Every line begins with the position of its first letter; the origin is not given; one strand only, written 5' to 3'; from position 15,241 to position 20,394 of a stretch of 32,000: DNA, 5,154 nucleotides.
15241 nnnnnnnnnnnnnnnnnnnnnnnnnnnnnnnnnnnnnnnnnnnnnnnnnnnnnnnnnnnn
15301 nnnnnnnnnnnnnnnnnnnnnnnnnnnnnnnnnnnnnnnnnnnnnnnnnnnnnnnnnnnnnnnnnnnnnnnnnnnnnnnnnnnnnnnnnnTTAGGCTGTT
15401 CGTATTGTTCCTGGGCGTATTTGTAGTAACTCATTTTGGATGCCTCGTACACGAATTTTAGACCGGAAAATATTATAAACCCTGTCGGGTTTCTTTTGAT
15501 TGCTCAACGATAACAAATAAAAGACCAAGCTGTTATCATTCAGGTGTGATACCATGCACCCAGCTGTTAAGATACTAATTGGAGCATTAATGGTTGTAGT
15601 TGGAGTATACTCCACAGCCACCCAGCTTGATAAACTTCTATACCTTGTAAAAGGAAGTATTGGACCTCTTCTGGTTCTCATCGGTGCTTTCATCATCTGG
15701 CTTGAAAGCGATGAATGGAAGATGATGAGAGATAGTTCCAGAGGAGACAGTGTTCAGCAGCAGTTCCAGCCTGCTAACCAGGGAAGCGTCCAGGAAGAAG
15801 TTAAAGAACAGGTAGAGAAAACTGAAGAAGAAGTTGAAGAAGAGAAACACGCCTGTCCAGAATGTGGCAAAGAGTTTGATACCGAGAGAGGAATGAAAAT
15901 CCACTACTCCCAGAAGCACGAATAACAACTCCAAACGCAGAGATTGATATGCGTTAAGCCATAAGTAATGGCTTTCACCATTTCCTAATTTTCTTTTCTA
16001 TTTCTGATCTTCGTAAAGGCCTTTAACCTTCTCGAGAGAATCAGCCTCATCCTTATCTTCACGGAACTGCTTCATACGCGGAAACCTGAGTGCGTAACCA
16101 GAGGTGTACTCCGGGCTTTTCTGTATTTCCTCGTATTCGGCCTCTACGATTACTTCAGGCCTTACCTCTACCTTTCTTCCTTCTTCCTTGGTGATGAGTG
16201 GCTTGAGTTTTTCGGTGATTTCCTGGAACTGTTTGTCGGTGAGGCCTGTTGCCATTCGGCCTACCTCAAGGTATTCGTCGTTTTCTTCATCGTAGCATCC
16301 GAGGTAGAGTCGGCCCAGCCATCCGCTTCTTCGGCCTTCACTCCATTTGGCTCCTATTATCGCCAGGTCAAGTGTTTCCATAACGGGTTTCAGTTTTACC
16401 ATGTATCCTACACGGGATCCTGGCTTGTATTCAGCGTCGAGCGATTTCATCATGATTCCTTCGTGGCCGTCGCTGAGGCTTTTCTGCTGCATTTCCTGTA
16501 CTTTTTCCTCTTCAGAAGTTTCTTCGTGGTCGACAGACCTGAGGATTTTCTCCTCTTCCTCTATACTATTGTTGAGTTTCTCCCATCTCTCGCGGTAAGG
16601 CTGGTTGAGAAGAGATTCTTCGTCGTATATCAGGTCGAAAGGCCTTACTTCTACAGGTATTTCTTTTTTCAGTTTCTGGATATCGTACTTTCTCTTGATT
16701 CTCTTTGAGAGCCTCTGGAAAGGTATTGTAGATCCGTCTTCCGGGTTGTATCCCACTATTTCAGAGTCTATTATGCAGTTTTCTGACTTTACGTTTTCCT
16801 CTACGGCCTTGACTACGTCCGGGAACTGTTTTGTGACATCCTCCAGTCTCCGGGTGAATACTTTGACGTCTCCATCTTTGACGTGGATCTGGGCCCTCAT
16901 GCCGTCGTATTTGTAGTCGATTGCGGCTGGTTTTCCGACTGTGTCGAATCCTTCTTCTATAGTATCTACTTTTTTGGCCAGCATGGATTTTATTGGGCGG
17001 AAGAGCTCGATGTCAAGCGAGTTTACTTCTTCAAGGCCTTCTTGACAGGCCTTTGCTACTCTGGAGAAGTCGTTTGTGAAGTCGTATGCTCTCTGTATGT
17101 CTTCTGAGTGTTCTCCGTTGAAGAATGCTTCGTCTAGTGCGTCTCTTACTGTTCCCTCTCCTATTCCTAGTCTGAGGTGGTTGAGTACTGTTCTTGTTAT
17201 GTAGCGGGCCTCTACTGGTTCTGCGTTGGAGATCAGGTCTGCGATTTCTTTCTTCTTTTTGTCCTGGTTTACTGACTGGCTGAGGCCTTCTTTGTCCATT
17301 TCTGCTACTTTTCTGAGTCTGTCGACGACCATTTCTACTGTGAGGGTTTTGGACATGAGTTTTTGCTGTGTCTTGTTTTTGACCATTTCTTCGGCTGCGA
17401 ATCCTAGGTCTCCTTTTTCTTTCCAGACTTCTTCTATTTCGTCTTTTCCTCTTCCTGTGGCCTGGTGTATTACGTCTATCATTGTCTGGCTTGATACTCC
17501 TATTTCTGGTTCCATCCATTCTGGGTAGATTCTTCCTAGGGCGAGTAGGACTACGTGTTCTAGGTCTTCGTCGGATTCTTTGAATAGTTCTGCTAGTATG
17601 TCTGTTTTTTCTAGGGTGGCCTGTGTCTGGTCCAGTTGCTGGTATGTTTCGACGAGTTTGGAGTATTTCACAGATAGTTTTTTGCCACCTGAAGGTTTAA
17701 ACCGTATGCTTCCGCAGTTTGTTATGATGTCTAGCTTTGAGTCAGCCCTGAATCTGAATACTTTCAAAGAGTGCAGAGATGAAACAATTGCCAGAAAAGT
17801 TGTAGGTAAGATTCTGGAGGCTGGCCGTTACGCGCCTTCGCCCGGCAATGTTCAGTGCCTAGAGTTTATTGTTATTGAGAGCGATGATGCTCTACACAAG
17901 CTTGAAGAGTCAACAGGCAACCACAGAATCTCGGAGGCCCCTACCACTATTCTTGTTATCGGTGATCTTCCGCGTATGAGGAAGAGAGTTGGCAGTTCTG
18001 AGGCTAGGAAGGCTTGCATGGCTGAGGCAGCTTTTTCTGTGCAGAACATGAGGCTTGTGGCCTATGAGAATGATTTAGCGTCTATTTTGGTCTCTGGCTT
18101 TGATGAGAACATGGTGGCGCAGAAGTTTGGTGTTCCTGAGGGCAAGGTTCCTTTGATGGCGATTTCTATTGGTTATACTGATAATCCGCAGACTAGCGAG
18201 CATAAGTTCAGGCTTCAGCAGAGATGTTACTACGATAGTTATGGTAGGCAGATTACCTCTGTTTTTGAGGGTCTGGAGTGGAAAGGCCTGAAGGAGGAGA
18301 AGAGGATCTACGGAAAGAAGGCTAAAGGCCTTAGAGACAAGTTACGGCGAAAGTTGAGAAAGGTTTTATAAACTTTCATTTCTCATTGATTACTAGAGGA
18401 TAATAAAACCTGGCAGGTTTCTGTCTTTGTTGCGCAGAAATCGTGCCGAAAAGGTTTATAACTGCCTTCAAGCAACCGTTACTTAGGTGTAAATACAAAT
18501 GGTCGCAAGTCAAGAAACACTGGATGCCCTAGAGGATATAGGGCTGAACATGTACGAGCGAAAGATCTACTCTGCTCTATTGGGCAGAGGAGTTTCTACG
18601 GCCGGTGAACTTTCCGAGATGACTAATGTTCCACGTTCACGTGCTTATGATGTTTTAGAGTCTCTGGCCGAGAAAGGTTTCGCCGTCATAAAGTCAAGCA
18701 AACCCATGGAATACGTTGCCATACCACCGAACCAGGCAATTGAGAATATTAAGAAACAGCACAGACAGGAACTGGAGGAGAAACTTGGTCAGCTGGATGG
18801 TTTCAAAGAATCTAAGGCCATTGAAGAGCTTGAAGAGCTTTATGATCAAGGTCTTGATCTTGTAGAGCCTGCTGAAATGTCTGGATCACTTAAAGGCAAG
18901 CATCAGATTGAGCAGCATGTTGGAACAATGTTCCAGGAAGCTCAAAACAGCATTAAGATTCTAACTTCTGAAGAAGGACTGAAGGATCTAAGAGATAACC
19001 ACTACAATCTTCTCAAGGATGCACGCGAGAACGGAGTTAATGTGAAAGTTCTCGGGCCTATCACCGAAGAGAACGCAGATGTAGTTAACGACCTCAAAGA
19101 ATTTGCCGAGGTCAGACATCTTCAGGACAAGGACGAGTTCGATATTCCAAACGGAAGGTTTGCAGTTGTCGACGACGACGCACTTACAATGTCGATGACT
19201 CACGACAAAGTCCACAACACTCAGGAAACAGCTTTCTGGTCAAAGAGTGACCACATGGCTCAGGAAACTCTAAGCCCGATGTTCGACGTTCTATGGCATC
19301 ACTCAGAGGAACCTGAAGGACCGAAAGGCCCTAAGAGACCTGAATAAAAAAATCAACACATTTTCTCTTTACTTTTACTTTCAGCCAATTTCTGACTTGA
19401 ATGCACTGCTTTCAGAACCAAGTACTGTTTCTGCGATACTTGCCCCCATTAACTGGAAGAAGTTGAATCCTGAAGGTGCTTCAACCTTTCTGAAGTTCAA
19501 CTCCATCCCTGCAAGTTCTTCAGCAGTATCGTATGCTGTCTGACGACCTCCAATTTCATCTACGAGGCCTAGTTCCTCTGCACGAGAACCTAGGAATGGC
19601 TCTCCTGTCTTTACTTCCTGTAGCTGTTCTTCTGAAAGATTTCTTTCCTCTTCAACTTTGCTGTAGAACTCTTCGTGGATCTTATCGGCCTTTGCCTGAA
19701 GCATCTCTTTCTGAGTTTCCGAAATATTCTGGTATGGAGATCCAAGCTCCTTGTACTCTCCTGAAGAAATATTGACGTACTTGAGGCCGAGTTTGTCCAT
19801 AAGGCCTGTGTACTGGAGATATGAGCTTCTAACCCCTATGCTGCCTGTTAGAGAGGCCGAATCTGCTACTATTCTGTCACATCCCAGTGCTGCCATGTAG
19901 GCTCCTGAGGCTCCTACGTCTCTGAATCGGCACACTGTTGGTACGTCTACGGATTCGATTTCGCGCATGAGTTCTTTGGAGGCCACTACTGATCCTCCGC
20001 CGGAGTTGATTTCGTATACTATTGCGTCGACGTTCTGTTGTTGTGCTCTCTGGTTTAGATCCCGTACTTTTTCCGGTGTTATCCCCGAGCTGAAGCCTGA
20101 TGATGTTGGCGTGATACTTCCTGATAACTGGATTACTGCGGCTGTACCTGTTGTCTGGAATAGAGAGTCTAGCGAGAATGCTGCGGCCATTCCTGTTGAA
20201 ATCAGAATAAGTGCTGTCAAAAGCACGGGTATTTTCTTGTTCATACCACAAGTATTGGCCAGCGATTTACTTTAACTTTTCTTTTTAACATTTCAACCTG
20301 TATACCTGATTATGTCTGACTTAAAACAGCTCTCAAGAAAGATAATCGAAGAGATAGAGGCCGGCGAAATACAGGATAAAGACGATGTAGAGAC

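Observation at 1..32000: Palindromic hexamer AGGCCT is about 10-fold over-represented, in every codon phase and in spacers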

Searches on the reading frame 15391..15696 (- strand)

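Call 16: search_protein_families(library=pfam, max_evalue=0.01, proteins=[window:15391-15696:-])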
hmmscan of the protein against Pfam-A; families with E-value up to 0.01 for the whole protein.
window:15391-15696:- (101 aa): 1 family
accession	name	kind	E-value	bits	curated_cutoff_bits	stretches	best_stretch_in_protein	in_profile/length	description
PF17590.7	DUF5488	-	0.0097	16.1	25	0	29-64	34-70/70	Family of unknown function (DUF5488)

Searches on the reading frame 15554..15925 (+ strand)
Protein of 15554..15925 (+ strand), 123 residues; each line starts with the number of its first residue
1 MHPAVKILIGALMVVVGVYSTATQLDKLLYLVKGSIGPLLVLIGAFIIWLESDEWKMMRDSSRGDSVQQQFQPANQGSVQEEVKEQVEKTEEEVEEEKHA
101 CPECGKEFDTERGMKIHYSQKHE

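Call 15: search_protein_families(library=pfam, max_evalue=0.01, proteins=[window:15554-15925:+])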
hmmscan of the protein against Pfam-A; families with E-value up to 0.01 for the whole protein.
window:15554-15925:+ (123 aa): 6 families
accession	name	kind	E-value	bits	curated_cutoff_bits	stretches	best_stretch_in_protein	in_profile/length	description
PF24460.1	DUF7575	-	0.0026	17.5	28.5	1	97-111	2-16/28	Domain of unknown function (DUF7575)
PF04959.19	ARS2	-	0.0036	18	30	1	75-123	44-92/195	Arsenite-resistance protein 2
PF12171.14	zf-C2H2_jaz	-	0.0038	17.8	22.6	1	99-121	2-24/27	Zinc-finger double-stranded RNA-binding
PF13894.12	zf-C2H2_4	-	0.0041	18.2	27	1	99-122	1-24/24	C2H2-type zinc finger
PF00096.32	zf-C2H2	-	0.0042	17.9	25.2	1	99-122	1-23/23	Zinc finger, C2H2 type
PF04423.19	Rad50_zn_hook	-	0.0045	17.2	24.3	1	89-116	10-37/52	Rad50 zinc hook motif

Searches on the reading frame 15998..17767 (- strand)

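Call 6: search_protein_families(library=pfam, proteins=[window:15998-17767:-])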
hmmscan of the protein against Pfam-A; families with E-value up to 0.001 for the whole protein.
window:15998-17767:- (589 aa): 3 families
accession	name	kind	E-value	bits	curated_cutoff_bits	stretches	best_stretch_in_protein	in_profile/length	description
PF01068.26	DNA_ligase_A_M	-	7.9e-52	176.3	26.2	1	262-460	2-204/204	ATP dependent DNA ligase domain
PF04675.19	DNA_ligase_A_N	-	5.5e-38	131.3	24.6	1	35-211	2-173/174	DNA ligase N terminus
PF04679.21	DNA_ligase_A_C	-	1.2e-18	67.8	27.5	1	480-572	1-94/94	ATP dependent DNA ligase C terminal region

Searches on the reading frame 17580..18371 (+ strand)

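Call 16: search_protein_families(library=pfam, max_evalue=0.01, proteins=[window:17580-18371:+])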
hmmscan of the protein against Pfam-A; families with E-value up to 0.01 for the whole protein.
window:17580-18371:+ (263 aa): 2 families
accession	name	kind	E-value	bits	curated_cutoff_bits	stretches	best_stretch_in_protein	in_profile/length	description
PF00881.29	Nitroreductase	-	2.7e-19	70.4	23.5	2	114-199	84-167/167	Nitroreductase family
PF14512.11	TM1586_NiRdase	-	0.00054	20.1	27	0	140-220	74-153/215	Putative TM nitroreductase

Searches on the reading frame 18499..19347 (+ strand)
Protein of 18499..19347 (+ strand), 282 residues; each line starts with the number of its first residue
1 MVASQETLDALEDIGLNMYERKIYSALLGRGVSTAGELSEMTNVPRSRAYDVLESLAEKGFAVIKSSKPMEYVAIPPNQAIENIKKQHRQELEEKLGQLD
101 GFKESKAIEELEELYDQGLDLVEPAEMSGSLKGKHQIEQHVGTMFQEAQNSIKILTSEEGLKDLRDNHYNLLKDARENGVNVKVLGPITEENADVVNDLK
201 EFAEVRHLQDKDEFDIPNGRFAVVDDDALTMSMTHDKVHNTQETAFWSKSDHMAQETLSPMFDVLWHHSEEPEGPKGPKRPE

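Call 7: search_protein_families(library=pfam, proteins=[window:18499-19347:+])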
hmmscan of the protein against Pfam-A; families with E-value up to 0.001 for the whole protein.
window:18499-19347:+ (282 aa): 2 families
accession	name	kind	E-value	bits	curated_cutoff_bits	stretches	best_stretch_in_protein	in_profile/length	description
PF01978.25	TrmB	-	5.7e-21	74.6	25.6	1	11-78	1-68/68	Sugar-specific transcriptional regulator TrmB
PF11495.14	Regulator_TrmB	-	6.5e-07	29.3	22.2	1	132-271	6-134/233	Archaeal transcriptional regulator TrmB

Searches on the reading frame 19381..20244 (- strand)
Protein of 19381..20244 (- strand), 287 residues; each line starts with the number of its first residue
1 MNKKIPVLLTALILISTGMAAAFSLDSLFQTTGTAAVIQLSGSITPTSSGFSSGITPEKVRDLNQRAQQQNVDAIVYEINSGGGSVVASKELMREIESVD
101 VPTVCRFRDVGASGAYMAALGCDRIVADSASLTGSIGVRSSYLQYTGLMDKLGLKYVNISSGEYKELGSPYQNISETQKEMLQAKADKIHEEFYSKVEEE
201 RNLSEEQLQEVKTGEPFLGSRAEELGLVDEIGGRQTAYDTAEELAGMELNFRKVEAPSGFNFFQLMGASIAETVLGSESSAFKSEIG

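Call 7: search_protein_families(library=pfam, proteins=[window:19381-20244:-])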
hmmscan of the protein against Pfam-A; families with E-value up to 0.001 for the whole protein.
window:19381-20244:- (287 aa): 2 families
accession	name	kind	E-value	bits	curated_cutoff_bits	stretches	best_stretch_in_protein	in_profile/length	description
PF01343.23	Peptidase_S49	-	7.6e-40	136.8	24.9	1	101-247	7-153/154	Peptidase family S49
PF25145.1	NfeD1b_N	-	1.4e-07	31.7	40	1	65-138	24-97/189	NfeD1b, N-terminal domain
